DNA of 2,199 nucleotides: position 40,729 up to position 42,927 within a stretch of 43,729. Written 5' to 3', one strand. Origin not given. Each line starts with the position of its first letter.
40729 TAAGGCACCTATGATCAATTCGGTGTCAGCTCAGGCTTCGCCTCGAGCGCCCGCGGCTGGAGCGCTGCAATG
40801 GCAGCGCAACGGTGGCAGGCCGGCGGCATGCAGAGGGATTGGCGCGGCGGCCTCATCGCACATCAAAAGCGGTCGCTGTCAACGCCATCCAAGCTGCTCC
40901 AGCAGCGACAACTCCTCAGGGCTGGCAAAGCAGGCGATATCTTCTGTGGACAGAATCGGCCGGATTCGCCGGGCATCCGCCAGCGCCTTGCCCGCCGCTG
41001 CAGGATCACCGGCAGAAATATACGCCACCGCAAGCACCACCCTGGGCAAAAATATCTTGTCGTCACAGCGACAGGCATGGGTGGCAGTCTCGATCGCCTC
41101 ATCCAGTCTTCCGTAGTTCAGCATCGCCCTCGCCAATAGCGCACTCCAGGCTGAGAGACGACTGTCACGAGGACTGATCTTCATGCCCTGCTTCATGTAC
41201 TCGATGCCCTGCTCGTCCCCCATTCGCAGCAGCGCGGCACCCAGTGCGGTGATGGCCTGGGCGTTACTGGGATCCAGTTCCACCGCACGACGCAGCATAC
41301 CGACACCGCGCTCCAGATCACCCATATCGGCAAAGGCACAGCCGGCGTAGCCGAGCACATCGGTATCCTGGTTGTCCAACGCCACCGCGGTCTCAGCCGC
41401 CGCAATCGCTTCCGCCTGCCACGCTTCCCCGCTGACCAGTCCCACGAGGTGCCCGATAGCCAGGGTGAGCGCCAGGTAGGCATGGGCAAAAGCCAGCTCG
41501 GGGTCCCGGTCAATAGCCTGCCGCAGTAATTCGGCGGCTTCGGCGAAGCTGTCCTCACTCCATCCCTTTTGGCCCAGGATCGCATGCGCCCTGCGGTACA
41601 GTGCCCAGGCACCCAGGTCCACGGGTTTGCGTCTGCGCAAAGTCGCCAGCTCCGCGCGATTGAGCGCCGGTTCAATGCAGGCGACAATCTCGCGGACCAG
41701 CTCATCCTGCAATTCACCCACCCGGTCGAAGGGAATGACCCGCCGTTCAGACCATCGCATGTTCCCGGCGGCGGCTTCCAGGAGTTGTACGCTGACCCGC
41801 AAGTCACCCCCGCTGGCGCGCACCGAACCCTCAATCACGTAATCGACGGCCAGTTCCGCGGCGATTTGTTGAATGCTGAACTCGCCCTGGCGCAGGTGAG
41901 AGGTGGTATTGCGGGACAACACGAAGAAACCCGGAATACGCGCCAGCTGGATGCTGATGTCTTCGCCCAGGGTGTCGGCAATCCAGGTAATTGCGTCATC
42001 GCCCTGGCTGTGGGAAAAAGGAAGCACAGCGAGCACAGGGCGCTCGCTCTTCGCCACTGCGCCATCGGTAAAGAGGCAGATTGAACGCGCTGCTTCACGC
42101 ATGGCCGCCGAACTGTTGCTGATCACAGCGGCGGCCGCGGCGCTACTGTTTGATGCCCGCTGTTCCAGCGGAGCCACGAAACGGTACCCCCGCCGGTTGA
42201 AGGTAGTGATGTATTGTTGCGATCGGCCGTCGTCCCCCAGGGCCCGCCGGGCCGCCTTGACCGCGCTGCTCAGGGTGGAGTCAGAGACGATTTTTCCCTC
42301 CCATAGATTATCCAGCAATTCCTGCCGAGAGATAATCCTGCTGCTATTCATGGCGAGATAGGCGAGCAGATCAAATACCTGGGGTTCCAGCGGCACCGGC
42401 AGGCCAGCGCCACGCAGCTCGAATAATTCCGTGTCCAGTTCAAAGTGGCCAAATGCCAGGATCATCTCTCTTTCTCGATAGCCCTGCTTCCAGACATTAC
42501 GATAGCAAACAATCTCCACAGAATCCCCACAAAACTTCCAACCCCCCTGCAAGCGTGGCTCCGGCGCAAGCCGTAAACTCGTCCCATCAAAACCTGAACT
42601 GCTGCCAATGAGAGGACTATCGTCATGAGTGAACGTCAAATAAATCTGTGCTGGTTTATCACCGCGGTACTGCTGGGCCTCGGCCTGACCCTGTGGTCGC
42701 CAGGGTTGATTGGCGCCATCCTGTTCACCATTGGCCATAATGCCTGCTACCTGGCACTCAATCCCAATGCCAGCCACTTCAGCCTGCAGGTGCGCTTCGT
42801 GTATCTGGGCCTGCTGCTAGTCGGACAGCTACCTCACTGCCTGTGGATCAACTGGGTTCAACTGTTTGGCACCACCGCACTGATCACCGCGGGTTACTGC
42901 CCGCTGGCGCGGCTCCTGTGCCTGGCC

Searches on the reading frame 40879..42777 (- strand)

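Call 19: search_protein_families(library=pfam, proteins=[window:40879-42777:-])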
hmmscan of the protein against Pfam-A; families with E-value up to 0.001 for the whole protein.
window:40879-42777:- (632 aa): 8 families
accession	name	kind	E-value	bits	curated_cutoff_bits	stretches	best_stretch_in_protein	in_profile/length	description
PF00486.34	Trans_reg_C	-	3e-17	62.9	26.2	1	127-200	3-77/77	Transcriptional regulatory protein, C terminal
PF14559.12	TPR_19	-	1.9e-11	44.6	25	0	525-564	11-47/68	Tetratricopeptide repeat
PF13431.12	TPR_17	-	5.4e-11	42.3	24.4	0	495-523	2-30/34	Tetratricopeptide repeat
PF07719.23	TPR_2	-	4e-08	33.2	27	0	474-505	3-34/34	Tetratricopeptide repeat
PF13414.12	TPR_11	-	5.9e-08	32.7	26.8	1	481-520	3-42/42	TPR repeat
PF13428.12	TPR_14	-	7.2e-08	32.8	23.5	0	482-514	11-43/44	Tetratricopeptide repeat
PF13181.12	TPR_8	-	2.3e-07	30.9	25.7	0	479-505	8-34/34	Tetratricopeptide repeat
PF23914.1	TPR_CcmH_CycH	-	7.6e-07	29.5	42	0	455-532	67-148/158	Cytochrome c-type biogenesis protein H TPR domain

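Call 37: search_protein_families(library=padloc, proteins=[window:40879-42777:-])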
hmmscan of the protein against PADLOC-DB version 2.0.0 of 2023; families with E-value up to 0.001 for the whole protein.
window:40879-42777:- (632 aa): 0 families
